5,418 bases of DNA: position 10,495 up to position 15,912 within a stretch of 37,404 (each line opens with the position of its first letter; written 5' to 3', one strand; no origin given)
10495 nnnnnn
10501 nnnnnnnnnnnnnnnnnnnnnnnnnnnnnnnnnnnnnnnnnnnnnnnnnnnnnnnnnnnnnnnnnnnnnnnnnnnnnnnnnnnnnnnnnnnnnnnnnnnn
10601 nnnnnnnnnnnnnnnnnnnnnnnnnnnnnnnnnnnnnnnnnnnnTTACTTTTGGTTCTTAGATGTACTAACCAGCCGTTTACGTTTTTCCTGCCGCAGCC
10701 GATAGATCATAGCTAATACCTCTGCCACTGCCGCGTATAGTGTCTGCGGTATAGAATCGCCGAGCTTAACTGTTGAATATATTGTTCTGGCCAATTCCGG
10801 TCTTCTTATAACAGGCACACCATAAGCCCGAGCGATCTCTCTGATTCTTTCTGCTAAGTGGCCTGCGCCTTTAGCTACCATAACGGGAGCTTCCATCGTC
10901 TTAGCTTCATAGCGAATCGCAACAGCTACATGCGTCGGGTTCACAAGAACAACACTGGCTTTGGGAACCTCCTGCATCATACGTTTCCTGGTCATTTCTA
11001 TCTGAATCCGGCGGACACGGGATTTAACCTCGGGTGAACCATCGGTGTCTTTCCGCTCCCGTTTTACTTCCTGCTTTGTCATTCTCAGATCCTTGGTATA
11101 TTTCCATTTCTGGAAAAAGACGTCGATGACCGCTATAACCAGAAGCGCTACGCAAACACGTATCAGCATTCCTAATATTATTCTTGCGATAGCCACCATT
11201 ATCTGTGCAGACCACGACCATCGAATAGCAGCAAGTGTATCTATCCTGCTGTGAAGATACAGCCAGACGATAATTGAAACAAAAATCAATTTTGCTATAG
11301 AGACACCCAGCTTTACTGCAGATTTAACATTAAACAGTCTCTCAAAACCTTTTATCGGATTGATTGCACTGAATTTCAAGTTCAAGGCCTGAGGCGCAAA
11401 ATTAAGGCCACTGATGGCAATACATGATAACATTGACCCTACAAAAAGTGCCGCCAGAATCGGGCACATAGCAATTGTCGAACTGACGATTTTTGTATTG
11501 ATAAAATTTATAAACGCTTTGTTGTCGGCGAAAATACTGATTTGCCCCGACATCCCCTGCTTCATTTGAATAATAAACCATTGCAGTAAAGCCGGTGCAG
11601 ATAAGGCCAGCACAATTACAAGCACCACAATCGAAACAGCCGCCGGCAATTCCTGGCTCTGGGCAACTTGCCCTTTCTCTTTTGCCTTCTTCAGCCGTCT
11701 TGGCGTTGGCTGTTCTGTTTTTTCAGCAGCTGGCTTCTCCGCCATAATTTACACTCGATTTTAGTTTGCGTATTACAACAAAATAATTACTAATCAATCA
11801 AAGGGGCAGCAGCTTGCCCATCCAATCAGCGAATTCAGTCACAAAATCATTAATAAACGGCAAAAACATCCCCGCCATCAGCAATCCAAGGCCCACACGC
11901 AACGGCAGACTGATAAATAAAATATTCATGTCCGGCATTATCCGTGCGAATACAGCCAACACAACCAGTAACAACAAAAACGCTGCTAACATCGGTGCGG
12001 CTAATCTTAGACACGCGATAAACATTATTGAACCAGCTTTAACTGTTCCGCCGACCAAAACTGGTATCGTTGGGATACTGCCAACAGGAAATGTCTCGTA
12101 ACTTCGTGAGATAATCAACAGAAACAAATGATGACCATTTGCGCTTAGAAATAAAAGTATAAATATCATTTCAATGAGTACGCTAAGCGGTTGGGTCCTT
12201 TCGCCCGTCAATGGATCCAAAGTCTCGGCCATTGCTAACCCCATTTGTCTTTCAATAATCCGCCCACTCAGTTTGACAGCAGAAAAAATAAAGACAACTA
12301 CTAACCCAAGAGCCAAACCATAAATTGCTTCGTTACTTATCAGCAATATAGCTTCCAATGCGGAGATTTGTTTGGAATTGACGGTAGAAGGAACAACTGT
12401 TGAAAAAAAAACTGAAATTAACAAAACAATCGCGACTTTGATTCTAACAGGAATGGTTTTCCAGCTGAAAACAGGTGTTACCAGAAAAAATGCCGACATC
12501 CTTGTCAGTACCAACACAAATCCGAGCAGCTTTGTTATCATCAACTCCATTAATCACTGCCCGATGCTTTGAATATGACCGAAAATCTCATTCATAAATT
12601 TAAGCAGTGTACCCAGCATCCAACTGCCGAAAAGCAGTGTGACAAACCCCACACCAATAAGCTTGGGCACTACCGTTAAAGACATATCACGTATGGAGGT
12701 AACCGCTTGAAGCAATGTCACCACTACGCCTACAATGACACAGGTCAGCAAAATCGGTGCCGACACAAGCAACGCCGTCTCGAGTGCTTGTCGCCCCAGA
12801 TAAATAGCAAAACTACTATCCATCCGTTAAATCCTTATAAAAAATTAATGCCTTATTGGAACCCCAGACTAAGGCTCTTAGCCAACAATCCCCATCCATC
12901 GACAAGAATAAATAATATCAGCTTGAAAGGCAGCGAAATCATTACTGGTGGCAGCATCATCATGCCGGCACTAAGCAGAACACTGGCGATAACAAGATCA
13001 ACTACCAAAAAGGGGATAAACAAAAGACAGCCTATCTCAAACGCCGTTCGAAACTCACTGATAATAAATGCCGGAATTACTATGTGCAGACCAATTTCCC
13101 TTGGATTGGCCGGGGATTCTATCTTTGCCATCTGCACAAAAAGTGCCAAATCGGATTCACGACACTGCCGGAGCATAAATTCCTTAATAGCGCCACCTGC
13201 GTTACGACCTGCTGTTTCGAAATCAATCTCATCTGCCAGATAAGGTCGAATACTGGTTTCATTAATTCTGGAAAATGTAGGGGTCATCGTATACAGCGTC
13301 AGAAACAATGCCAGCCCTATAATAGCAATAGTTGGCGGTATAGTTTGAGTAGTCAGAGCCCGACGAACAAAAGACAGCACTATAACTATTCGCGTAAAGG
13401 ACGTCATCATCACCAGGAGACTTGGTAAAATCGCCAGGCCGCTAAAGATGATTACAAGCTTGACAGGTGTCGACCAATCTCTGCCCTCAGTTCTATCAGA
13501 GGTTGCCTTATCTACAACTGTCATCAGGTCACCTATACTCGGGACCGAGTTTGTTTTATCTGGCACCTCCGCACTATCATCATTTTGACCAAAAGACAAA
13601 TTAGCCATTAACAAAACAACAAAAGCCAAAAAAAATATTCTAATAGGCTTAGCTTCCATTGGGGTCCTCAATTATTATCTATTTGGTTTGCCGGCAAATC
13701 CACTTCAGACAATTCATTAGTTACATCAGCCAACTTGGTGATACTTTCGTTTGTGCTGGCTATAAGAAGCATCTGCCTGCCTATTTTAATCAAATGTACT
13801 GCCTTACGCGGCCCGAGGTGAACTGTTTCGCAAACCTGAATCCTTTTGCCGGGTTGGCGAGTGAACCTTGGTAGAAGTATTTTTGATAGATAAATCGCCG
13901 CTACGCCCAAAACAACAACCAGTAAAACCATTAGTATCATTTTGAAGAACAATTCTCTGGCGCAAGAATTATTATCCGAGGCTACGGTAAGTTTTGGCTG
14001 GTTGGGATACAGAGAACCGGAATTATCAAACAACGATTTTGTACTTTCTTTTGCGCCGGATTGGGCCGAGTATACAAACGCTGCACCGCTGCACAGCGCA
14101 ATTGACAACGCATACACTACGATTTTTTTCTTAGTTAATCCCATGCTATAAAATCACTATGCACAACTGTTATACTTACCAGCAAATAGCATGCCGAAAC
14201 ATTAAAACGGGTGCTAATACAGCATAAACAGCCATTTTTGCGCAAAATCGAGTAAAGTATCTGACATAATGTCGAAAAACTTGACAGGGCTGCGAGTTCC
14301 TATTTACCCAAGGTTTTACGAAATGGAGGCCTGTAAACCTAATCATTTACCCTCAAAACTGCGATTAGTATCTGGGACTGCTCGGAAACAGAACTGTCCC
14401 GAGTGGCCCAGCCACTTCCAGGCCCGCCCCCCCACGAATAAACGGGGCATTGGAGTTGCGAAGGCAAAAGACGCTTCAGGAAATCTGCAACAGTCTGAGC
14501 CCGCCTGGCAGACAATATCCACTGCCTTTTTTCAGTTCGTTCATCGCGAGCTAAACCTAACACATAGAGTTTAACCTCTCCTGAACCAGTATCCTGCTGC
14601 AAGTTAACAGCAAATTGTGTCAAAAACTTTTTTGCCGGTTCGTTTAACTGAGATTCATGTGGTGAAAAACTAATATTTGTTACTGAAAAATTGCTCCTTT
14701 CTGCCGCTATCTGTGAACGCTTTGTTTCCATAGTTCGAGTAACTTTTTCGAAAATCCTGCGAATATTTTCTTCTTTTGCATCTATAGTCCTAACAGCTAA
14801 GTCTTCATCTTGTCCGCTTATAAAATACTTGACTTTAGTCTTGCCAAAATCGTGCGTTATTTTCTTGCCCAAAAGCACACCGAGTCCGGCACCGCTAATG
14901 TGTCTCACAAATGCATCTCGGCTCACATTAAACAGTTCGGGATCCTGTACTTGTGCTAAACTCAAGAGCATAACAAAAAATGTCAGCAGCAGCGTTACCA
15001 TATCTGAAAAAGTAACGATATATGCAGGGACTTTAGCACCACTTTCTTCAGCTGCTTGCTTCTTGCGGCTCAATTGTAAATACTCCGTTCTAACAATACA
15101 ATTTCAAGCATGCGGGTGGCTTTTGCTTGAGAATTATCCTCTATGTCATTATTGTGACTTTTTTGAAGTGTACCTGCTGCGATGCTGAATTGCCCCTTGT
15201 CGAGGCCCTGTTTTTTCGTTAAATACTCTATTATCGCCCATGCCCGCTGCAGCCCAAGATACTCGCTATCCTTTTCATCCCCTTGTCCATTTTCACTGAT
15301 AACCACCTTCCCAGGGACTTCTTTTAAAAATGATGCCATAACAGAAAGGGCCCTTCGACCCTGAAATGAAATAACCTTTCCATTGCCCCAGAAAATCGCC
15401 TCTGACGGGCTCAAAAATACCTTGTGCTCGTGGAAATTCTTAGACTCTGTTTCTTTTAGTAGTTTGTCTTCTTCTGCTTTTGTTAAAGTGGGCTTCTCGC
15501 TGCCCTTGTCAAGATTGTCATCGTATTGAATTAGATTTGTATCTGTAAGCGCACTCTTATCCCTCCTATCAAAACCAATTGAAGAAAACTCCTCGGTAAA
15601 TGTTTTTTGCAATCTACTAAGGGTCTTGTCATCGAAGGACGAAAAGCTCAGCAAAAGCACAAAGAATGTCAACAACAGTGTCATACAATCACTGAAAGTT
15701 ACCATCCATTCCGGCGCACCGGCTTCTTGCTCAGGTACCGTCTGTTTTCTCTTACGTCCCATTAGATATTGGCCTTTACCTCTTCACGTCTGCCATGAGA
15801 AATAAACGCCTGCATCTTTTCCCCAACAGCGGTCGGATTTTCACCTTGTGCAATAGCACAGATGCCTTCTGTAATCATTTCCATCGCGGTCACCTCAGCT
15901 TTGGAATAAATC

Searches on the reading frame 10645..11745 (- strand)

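Call 11: search_protein_families(library=pfam, proteins=[window:10645-11745:-], max_evalue=0.001)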
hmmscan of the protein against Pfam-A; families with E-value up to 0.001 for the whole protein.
window:10645-11745:- (366 aa): 1 family
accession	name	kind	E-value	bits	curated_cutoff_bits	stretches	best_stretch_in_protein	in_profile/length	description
PF01312.24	Bac_export_2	-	8.6e-116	387.2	24.4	1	8-347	2-335/335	FlhB HrpN YscU SpaS Family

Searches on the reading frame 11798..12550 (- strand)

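Call 11: search_protein_families(library=pfam, proteins=[window:11798-12550:-], max_evalue=0.001)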
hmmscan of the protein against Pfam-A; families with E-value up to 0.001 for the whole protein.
window:11798-12550:- (250 aa): 1 family
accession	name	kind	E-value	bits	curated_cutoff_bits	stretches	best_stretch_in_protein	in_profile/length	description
PF01311.25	Bac_export_1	-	1.8e-54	185.2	27.8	1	9-240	2-226/230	Bacterial export proteins, family 1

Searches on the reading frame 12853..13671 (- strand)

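Call 11: search_protein_families(library=pfam, proteins=[window:12853-13671:-], max_evalue=0.001)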
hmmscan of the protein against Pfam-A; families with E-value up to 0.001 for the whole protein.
window:12853-13671:- (272 aa): 1 family
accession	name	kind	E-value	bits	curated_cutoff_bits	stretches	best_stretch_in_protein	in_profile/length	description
PF00813.25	FliP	-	1.8e-73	247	26.9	1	78-267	4-191/191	FliP family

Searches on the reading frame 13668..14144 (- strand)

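Call 11: search_protein_families(library=pfam, proteins=[window:13668-14144:-], max_evalue=0.001)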
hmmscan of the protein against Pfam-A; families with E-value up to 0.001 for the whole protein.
window:13668-14144:- (158 aa): 1 family
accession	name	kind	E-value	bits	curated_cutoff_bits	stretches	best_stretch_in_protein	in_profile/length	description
PF04347.18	FliO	-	1.2e-10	41.7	22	1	95-147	15-67/91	Flagellar biosynthesis protein, FliO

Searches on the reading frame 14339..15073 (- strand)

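Call 11: search_protein_families(library=pfam, proteins=[window:14339-15073:-], max_evalue=0.001)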
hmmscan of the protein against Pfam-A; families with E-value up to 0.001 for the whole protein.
window:14339-15073:- (244 aa): 2 families
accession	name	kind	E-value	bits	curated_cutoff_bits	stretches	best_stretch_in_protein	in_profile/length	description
PF13677.11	MotB_plug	-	1.6e-12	47.3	24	1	3-47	2-47/58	Membrane MotB of proton-channel complex MotA/MotB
PF00691.25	OmpA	-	5e-06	27.2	27.2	1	136-200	2-65/98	OmpA family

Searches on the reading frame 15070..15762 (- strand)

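Call 11: search_protein_families(library=pfam, proteins=[window:15070-15762:-], max_evalue=0.001)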
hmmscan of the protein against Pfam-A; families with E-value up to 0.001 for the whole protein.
window:15070-15762:- (230 aa): 2 families
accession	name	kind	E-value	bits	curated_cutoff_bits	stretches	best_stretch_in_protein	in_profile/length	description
PF13677.11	MotB_plug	-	8e-17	61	24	1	3-59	1-58/58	Membrane MotB of proton-channel complex MotA/MotB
PF00691.25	OmpA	-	0.00083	20.1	27.2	0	128-210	6-92/98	OmpA family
